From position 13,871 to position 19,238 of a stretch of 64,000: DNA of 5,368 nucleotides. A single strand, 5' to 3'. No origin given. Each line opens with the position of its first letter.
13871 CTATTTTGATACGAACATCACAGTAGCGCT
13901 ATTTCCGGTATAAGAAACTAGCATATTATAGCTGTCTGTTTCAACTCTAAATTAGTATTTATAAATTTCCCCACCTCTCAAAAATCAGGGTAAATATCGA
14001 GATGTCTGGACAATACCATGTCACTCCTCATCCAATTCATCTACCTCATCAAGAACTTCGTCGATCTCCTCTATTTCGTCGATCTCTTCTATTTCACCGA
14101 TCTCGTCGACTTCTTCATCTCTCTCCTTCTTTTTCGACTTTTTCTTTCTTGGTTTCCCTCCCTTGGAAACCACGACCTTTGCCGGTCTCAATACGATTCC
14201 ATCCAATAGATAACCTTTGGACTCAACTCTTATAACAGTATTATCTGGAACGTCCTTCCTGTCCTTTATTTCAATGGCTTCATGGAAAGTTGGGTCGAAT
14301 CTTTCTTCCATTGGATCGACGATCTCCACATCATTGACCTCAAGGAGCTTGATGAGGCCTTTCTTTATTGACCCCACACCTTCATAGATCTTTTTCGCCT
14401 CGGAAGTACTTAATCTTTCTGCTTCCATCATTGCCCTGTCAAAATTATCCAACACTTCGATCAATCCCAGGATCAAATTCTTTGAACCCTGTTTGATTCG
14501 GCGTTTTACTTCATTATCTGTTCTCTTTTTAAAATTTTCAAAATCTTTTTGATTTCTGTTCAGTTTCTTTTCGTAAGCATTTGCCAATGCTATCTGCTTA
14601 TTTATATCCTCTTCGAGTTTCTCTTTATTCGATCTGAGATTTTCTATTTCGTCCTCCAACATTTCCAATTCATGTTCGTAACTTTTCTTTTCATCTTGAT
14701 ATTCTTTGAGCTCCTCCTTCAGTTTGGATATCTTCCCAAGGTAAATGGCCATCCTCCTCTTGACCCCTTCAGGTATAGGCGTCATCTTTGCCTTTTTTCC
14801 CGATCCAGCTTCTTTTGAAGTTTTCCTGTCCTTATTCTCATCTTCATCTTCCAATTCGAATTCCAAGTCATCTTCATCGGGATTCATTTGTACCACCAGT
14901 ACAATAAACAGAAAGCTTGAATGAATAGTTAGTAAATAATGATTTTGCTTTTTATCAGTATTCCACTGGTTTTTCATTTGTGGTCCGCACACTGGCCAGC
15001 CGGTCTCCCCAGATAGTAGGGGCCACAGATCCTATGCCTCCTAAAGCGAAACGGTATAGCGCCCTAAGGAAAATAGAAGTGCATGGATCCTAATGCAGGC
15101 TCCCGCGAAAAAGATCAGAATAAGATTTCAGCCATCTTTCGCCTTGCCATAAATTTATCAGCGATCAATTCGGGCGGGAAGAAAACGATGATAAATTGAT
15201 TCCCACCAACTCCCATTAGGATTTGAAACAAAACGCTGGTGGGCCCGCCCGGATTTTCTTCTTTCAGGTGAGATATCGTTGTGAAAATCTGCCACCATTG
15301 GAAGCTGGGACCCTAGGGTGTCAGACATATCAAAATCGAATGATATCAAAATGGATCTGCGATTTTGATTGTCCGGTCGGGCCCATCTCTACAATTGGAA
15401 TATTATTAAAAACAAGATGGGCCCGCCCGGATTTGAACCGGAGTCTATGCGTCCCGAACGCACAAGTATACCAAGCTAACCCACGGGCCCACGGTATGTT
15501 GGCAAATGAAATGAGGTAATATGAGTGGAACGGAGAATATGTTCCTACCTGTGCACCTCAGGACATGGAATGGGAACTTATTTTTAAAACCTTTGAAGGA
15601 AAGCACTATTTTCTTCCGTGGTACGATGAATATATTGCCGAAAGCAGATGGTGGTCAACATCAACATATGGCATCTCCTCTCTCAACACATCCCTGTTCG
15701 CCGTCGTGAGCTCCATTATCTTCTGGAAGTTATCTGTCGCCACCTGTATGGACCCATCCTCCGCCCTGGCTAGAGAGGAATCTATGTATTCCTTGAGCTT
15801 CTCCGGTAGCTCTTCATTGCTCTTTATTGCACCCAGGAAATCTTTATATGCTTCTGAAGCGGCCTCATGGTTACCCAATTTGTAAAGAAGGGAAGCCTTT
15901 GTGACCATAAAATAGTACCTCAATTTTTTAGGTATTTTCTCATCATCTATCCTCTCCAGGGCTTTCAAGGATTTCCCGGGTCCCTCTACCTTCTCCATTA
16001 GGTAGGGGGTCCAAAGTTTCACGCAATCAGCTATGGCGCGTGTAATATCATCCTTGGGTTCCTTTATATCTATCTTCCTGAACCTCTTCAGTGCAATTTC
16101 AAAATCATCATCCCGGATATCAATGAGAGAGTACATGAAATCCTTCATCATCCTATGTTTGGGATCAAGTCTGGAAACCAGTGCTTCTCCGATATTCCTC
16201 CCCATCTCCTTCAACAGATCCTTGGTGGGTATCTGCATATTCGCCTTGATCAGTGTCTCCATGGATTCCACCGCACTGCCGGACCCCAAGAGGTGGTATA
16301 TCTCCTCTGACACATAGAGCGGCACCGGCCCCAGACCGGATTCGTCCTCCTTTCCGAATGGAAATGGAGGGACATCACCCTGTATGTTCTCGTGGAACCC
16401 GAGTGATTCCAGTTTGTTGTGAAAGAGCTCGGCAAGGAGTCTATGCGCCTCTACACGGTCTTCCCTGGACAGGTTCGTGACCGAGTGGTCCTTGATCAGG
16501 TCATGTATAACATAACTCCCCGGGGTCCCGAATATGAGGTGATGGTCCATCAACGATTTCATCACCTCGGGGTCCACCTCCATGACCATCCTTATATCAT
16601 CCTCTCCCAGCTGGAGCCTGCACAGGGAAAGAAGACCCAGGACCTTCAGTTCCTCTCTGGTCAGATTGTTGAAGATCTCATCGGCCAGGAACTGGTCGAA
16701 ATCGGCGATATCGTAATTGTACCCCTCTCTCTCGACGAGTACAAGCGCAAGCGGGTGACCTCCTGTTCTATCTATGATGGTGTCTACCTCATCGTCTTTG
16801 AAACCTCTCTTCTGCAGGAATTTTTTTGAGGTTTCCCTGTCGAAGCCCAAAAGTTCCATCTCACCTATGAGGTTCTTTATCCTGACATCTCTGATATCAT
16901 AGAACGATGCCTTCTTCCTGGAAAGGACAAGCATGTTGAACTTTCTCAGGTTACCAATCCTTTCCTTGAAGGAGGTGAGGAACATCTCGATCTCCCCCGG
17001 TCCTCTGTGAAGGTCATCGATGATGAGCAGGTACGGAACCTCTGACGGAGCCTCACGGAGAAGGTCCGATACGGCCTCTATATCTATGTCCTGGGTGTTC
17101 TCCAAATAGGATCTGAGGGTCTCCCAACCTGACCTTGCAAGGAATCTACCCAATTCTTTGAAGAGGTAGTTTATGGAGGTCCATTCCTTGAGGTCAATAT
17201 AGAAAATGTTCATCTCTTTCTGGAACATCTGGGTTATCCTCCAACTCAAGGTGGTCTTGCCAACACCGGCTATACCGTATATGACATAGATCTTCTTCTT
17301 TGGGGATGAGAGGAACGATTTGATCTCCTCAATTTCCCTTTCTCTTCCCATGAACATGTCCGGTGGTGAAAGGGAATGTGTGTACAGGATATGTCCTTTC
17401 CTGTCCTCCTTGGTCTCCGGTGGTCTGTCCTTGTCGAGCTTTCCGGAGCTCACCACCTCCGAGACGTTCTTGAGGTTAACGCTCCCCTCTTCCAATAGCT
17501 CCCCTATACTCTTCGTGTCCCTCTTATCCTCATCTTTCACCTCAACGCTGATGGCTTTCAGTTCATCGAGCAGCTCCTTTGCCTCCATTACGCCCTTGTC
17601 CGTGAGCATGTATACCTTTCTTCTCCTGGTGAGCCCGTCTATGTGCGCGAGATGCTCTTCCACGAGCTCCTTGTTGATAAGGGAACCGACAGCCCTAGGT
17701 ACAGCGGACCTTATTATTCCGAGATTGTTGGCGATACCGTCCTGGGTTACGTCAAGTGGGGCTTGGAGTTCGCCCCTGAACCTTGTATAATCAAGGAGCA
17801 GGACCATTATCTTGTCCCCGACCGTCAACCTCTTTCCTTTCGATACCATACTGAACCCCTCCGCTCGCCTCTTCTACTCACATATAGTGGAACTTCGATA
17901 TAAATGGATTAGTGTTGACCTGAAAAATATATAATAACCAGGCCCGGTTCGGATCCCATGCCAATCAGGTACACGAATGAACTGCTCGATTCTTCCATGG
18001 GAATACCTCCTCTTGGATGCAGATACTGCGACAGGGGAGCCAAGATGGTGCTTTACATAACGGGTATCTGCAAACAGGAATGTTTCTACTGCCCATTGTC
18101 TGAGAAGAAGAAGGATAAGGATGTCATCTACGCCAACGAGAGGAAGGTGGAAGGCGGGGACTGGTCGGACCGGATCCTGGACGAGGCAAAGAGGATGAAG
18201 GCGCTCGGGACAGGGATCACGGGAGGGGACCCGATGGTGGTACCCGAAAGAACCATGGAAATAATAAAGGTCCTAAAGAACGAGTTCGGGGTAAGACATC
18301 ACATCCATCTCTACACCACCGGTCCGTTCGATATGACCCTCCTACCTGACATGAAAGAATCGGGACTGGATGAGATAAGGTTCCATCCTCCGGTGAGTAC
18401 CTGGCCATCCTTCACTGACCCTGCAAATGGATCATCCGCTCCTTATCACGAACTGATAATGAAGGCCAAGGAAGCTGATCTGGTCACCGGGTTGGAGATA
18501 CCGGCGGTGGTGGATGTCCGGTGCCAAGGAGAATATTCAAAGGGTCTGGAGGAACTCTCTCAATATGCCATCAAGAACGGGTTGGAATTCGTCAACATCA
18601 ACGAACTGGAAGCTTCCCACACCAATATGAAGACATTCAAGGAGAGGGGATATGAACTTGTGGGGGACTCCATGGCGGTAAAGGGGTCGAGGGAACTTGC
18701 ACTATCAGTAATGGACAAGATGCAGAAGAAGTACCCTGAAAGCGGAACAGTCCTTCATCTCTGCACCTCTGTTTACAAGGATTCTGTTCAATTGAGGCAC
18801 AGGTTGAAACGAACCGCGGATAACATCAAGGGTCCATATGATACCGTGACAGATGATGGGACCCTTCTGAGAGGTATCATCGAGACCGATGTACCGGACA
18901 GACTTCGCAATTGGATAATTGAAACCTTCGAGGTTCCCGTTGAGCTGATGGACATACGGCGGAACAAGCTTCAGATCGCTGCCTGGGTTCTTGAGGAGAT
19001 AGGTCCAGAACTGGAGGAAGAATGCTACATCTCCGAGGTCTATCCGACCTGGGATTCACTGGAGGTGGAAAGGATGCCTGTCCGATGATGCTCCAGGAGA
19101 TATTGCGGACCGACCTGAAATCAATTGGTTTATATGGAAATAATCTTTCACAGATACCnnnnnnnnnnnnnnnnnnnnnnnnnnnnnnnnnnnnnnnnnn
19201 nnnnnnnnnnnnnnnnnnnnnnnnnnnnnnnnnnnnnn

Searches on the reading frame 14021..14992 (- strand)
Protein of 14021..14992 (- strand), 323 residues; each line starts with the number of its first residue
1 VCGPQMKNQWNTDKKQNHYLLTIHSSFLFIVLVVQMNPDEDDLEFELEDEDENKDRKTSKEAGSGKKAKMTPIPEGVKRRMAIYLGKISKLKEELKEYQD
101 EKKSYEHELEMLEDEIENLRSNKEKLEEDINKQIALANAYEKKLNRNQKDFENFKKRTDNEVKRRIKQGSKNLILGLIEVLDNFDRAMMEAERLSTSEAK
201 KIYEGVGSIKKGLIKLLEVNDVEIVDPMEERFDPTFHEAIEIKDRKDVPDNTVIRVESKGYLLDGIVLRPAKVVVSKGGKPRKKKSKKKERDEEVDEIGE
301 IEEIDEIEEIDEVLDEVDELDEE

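Call 13: search_protein_families(library=pfam, proteins=[window:14021-14992:-], max_evalue=0.001)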
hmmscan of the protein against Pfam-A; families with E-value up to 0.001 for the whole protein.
window:14021-14992:- (323 aa): 1 family
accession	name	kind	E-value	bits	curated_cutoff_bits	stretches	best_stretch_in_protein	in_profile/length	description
PF01025.24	GrpE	-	1.4e-38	132.6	25.8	1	122-277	12-165/165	GrpE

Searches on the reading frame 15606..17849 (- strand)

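Call 13: search_protein_families(library=pfam, proteins=[window:15606-17849:-], max_evalue=0.001)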
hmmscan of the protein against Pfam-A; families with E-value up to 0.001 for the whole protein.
window:15606-17849:- (747 aa): 7 families
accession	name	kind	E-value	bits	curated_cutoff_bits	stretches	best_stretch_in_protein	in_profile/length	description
PF01637.24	ATPase_2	-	1.3e-13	51.8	33.2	1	166-371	1-224/225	ATPase domain predominantly from Archaea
PF13191.12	AAA_16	-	1.9e-08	35.4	32.6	1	166-282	2-143/167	AAA ATPase domain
PF13401.12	AAA_22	-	6.2e-08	33.5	27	1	185-294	5-107/130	AAA domain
PF00931.28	NB-ARC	-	9.3e-07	28.8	23.5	1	170-371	2-200/248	NB-ARC domain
PF25201.1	nSTAND6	-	5.1e-06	27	27.7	1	168-238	3-72/148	Novel STAND NTPase 6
PF13173.12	AAA_14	-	0.00013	22.4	27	1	185-229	2-46/129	AAA domain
PF24883.2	NPHP3_N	-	0.00075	20.2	24.8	0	174-218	10-58/164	Nephrocystin 3, N-terminal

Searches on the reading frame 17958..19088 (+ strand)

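Call 13: search_protein_families(library=pfam, proteins=[window:17958-19088:+], max_evalue=0.001)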
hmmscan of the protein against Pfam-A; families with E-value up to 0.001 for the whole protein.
window:17958-19088:+ (376 aa): 2 families
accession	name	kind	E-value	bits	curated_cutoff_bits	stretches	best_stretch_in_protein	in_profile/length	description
PF04055.27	Radical_SAM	-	3.4e-10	40.8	29.5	1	33-151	2-114/166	Radical SAM superfamily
PF13353.11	Fer4_12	-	1.4e-05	25.9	22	1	27-122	5-92/137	4Fe-4S single cluster domain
